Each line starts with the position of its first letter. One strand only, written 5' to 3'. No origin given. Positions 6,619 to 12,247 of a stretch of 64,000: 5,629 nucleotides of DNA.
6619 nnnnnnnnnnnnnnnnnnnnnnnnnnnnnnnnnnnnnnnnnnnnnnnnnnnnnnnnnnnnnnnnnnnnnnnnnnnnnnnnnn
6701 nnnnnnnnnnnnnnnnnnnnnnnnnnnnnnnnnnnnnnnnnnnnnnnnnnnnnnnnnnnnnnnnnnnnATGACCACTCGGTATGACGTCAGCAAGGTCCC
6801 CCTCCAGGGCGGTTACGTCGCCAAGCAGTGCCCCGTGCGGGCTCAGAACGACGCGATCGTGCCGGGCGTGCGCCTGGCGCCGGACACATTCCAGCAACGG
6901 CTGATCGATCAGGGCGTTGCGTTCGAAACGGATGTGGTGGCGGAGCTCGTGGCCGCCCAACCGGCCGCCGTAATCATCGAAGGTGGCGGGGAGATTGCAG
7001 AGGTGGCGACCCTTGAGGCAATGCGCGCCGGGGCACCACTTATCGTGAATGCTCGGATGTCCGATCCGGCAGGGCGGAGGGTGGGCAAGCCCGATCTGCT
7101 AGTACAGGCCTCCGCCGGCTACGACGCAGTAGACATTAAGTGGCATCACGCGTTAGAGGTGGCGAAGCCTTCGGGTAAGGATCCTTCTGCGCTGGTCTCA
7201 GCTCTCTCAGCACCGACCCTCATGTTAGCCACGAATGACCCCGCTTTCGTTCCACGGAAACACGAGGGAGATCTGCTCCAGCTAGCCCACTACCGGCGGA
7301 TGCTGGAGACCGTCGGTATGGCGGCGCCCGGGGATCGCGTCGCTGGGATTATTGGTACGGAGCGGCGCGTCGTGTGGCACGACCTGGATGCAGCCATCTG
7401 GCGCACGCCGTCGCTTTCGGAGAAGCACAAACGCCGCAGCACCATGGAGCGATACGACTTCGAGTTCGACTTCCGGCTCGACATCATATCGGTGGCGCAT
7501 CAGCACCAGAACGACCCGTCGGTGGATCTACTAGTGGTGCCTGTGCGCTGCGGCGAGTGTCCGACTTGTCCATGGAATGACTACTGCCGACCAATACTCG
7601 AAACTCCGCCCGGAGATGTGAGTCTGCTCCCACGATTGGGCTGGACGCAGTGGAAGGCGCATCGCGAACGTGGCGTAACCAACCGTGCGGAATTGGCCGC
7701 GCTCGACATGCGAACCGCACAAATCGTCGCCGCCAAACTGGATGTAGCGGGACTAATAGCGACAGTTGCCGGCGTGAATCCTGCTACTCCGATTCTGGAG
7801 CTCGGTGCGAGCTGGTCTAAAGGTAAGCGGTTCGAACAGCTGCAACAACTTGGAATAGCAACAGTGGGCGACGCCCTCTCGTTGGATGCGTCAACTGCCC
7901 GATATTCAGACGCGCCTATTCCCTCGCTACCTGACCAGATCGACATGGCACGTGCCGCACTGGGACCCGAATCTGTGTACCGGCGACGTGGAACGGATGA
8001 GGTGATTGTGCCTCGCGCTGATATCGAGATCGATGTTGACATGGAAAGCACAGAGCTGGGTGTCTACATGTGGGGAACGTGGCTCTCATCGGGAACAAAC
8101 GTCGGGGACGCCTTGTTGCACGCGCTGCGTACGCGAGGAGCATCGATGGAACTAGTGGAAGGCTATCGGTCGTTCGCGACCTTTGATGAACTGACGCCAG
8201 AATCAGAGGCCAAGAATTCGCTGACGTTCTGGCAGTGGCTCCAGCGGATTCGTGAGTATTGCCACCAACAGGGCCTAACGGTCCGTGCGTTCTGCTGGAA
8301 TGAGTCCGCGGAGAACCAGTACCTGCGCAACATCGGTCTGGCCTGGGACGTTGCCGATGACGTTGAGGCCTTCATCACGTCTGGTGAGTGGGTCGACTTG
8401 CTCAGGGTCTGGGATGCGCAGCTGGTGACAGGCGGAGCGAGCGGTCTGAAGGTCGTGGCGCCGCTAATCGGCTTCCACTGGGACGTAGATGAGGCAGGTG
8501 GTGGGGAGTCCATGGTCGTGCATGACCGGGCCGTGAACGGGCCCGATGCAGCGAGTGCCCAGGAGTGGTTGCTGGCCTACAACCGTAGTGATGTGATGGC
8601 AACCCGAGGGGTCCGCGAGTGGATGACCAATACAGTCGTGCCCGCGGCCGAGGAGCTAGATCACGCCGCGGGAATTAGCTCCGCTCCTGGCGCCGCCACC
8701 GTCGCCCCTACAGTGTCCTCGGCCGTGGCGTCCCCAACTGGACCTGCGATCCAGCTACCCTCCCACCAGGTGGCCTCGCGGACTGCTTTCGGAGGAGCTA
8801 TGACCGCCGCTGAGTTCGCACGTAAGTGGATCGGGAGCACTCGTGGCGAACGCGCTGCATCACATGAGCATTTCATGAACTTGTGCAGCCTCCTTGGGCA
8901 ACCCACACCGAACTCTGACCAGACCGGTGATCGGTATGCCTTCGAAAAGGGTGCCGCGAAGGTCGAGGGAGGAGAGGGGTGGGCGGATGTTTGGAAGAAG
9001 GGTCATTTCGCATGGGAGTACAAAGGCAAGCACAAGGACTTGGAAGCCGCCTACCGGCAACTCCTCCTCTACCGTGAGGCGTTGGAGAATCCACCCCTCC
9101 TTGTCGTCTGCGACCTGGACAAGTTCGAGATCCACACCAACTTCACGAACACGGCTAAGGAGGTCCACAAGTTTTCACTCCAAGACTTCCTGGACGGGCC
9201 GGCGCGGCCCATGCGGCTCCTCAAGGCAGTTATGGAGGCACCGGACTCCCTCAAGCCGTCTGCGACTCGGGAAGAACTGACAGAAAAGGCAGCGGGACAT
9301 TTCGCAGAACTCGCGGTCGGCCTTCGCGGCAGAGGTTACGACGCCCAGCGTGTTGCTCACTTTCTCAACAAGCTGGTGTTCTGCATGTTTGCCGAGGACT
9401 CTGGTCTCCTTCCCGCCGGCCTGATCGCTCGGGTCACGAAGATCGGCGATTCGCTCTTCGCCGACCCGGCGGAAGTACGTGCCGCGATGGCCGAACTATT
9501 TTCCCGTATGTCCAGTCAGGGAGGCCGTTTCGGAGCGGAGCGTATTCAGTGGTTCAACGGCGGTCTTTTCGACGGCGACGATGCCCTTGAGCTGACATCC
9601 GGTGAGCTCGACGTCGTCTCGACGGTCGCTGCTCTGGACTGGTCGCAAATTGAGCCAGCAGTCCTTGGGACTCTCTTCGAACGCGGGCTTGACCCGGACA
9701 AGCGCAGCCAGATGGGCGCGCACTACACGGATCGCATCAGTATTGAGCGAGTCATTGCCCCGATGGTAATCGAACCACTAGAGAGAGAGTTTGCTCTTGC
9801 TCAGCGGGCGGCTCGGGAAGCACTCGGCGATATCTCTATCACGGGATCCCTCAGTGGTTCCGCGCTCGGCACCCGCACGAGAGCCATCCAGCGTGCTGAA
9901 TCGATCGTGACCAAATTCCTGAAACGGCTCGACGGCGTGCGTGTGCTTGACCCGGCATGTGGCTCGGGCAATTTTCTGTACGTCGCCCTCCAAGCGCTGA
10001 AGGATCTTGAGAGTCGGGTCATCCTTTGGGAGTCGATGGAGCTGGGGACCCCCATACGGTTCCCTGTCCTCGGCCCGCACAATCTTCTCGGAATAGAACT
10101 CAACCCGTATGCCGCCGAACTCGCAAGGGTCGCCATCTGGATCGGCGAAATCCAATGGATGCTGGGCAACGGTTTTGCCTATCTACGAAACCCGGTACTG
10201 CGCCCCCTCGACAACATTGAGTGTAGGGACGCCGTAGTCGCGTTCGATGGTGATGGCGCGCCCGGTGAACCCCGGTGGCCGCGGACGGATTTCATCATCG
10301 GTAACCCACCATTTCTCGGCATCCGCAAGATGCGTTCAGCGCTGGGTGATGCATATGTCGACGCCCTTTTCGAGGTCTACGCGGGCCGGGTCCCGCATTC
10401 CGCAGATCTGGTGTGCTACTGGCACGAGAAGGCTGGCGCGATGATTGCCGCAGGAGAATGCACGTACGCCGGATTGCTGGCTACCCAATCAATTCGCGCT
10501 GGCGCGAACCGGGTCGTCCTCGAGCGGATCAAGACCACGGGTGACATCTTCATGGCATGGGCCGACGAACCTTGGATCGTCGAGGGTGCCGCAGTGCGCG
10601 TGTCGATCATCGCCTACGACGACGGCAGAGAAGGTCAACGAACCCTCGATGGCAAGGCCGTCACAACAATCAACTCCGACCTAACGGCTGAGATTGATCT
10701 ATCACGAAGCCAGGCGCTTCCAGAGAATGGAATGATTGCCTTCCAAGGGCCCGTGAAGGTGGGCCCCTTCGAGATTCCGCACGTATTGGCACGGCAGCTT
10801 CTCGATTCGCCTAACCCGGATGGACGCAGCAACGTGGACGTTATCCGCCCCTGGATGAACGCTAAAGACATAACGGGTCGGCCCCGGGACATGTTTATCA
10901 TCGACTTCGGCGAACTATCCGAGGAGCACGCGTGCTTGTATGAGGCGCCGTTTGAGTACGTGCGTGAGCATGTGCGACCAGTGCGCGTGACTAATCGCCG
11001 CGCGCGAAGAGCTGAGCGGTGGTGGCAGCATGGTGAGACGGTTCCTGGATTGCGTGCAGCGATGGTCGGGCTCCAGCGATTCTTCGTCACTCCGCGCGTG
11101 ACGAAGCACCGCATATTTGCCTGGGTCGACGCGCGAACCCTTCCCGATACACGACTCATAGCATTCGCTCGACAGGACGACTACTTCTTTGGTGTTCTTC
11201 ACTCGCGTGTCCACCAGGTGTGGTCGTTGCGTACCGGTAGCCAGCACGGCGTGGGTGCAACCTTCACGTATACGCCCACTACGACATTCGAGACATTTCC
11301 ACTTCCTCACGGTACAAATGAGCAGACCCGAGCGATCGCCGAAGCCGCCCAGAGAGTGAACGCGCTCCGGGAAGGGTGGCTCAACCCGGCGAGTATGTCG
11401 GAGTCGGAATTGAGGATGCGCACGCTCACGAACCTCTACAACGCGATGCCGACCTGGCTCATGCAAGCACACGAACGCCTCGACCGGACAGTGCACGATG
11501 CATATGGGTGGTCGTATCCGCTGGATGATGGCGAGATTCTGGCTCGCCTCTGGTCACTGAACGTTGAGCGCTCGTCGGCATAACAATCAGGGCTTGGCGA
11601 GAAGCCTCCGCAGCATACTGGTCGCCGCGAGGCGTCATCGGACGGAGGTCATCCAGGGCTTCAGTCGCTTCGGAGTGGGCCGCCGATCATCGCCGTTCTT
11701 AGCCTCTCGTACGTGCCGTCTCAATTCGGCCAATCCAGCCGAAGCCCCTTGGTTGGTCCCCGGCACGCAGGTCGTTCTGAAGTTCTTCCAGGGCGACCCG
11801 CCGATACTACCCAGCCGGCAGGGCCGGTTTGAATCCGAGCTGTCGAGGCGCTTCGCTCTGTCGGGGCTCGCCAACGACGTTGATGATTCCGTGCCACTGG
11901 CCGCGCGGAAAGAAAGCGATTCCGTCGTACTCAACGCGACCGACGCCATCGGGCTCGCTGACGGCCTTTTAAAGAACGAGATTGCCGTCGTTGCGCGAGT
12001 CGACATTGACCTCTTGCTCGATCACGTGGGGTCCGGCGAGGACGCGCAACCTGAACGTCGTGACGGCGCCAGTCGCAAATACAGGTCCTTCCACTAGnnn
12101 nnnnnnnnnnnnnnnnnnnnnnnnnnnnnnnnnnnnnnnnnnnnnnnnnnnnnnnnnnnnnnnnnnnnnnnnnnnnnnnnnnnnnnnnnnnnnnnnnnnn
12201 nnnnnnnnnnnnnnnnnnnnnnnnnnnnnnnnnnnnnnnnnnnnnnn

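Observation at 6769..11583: Single-chain fusion of a RecB/Cas4-like nuclease, a DEDD exonuclease and a complete MmeI-type restriction-methylase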

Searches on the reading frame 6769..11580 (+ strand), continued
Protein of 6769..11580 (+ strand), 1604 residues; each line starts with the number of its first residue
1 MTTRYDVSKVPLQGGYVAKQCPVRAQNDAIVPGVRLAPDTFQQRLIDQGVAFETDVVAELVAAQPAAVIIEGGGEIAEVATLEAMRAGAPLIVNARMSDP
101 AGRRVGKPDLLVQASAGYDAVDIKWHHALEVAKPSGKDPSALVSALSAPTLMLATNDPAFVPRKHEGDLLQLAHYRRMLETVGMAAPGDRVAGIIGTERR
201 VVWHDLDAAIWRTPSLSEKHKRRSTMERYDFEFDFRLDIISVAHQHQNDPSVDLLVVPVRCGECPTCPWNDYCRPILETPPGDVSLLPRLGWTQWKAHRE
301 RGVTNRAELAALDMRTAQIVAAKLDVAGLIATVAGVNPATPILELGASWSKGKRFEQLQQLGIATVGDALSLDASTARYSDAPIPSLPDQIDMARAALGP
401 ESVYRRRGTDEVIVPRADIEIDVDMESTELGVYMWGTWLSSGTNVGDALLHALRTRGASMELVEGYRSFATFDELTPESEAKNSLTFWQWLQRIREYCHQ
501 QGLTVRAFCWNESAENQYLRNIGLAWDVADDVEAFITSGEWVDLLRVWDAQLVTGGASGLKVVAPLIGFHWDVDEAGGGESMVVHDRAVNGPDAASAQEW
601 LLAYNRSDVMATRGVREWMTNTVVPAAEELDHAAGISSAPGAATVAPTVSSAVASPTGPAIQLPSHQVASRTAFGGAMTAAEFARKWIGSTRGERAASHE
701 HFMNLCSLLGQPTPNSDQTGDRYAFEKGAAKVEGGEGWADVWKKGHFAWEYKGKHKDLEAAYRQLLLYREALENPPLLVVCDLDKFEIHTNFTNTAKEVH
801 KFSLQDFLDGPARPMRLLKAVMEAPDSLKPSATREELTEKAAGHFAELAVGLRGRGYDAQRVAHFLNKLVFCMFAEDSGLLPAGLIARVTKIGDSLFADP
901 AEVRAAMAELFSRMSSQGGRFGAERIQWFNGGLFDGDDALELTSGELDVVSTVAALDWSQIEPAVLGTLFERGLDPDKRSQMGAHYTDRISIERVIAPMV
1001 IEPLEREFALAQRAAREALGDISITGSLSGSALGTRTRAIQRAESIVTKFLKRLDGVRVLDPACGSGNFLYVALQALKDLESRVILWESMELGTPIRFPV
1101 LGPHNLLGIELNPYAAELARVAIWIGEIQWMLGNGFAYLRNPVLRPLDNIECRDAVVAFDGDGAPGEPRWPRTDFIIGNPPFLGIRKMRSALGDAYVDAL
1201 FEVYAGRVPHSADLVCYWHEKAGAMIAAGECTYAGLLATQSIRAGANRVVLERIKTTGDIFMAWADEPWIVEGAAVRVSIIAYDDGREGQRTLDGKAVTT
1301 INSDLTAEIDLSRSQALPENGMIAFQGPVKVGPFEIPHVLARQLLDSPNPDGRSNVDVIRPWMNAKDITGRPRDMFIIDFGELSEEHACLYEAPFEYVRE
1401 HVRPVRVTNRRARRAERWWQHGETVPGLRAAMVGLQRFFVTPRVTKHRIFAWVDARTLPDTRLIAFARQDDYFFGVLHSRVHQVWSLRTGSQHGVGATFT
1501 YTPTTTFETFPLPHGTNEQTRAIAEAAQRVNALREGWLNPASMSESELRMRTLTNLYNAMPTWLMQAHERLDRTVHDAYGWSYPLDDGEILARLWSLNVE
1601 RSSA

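Call 87: search_protein_families(library=padloc, proteins=[L003:469-2685:+], max_evalue=0.001)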
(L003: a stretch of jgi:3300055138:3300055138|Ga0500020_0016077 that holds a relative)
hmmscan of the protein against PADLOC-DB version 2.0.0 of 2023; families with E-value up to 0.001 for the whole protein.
L003:469-2685:+ (738 aa): 75 families (the best 25 are shown)
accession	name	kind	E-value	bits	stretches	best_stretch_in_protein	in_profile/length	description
PDLC02981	AriAB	-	4.1e-28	96.5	1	355-584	301-537/694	-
PDLC02982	AriAB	-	8.2e-21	72.2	2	255-425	112-279/570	-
PDLC00293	PtuA1|PtuA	-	6.1e-20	69.7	2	92-144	2-54/527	AAA ATPase domain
PDLC02980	AriA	-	7e-17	60.3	2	320-424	194-299/304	-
PDLC00274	PtuA1|PtuA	-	7.1e-16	56.5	2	354-424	275-345/438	AAA ATPase domain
PDLC04135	mad3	-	7.9e-16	56.6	2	92-140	1-47/374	mads_3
PDLC02979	AriA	-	8.4e-12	43.5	2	352-423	290-368/373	-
PDLC00271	PtuA1|PtuA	-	1.3e-11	42.7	1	92-423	2-317/421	AAA ATPase domain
PDLC00289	PtuA1|PtuA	-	2.4e-11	41.3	1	338-424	200-288/404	AAA ATPase domain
PDLC04180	HEC-01A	-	4.5e-11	40.5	2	92-135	2-42/382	-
PDLC00295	PtuA1|PtuA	-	1.4e-10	38.9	1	328-436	223-342/451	AAA ATPase domain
PDLC00277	PtuA1|PtuA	-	1.5e-10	38.9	1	92-414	2-314/423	AAA ATPase domain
PDLC00290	PtuA1|PtuA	-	8.4e-10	36.5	1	325-424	207-309/414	AAA ATPase domain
PDLC00311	PtuA1|PtuA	-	2e-09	35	1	92-375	2-280/455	AAA ATPase domain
PDLC02983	AriB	-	1e-08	33.6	1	476-576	2-98/236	-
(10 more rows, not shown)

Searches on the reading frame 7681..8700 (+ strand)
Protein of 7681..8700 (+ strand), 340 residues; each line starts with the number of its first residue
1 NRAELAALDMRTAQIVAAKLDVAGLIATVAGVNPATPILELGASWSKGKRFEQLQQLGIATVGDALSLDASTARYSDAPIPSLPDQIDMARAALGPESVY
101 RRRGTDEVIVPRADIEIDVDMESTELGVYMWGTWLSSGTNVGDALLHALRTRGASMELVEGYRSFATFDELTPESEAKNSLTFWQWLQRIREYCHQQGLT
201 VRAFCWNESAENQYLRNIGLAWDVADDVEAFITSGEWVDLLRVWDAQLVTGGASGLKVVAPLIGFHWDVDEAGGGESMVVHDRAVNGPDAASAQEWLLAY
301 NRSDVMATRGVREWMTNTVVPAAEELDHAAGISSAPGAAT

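Call 18: search_protein_families(library=pfam, proteins=[window:7681-8700:+], max_evalue=10)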
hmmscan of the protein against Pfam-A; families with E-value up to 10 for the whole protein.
window:7681-8700:+ (340 aa): 1 family
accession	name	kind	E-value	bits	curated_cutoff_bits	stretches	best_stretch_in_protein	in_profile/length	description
PF13482.12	RNase_H_2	-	2.2e-07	31.4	22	1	236-315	88-164/165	RNase_H superfamily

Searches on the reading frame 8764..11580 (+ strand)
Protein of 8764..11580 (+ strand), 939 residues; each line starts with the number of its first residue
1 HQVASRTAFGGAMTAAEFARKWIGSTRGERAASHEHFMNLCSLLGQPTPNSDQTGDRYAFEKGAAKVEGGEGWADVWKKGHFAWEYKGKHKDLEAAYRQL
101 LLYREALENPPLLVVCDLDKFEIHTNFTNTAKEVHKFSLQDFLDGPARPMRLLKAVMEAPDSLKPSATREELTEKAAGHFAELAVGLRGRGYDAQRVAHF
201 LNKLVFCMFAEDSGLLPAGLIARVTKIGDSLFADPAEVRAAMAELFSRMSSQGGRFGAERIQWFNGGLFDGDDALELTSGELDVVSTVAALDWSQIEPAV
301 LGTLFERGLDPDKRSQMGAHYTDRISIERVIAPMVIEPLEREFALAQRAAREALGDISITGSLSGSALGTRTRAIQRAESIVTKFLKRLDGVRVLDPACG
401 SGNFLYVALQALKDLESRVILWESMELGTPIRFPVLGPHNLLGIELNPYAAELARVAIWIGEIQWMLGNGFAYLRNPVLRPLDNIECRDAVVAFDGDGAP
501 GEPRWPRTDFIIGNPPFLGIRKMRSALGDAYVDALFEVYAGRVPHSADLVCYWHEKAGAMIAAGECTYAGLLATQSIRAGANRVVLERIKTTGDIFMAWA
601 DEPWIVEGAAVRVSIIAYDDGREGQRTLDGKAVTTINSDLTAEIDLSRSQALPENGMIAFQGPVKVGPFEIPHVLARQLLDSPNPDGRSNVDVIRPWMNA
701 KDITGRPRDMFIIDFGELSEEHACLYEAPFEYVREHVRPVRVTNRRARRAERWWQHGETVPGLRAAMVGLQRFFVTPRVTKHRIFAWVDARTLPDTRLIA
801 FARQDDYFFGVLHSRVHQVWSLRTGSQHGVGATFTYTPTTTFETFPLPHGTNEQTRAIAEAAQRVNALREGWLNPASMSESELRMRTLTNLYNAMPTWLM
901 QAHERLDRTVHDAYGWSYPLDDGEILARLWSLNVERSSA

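Call 35: search_solved_structures(query=window:8764-11580:+, max_evalue=0.001, show_alignments=1)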
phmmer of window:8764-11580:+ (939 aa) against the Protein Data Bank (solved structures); distinct sequences matched with E-value up to 0.001: 1.
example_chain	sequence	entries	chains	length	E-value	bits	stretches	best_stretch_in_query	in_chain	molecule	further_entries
5hr4_C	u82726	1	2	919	9.3e-45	156.5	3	15-346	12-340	MmeI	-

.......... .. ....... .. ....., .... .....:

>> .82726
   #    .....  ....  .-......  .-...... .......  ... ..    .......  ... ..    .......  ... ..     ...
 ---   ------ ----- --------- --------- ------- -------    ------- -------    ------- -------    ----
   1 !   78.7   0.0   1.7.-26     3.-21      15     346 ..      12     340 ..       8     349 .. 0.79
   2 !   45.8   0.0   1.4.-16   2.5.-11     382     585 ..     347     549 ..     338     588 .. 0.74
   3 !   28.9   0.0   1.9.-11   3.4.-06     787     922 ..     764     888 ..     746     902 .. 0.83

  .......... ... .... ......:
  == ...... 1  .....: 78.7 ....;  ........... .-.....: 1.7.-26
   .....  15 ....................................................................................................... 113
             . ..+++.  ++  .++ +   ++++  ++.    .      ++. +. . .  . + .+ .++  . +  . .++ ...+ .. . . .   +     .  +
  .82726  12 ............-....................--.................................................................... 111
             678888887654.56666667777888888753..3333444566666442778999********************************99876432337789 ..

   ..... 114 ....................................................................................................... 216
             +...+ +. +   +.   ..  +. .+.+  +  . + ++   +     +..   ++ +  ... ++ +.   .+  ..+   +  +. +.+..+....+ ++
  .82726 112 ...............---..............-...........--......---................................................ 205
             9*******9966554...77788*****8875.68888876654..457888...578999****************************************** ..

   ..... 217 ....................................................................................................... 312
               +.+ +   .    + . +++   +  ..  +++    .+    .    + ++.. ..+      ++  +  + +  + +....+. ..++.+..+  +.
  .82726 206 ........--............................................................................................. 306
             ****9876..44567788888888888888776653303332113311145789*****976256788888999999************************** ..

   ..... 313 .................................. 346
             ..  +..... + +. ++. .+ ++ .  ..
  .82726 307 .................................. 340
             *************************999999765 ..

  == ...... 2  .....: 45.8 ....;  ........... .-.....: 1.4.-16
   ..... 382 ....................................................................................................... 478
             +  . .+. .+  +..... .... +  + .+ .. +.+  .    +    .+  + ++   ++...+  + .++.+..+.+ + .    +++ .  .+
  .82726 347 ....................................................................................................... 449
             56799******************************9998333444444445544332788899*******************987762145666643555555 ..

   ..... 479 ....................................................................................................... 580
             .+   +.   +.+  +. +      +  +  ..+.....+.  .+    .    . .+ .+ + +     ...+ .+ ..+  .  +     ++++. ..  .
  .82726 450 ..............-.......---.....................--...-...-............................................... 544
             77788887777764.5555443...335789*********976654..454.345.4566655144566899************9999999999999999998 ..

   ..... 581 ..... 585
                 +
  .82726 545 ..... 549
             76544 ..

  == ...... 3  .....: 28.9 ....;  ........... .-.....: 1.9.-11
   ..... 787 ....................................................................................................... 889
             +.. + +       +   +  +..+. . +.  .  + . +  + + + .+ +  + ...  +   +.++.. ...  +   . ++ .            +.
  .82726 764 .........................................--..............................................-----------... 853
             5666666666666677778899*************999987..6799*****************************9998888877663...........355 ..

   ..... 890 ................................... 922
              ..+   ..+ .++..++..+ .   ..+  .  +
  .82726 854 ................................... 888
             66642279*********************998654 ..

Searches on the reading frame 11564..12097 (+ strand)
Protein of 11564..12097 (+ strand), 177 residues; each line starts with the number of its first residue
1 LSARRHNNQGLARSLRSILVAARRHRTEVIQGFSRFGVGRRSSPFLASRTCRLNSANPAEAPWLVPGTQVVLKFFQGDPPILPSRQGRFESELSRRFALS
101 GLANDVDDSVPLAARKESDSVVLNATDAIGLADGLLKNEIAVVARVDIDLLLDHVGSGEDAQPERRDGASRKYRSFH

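Call 11: search_protein_families(library=pfam, proteins=[window:11564-12097:+], max_evalue=0.01)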
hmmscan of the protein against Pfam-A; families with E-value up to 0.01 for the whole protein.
window:11564-12097:+ (177 aa): 0 families

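Call 14: search_protein_families(library=phrogs, proteins=[window:11564-12097:+], max_evalue=0.001)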
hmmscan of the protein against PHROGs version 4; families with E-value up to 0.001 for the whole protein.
window:11564-12097:+ (177 aa): 0 families
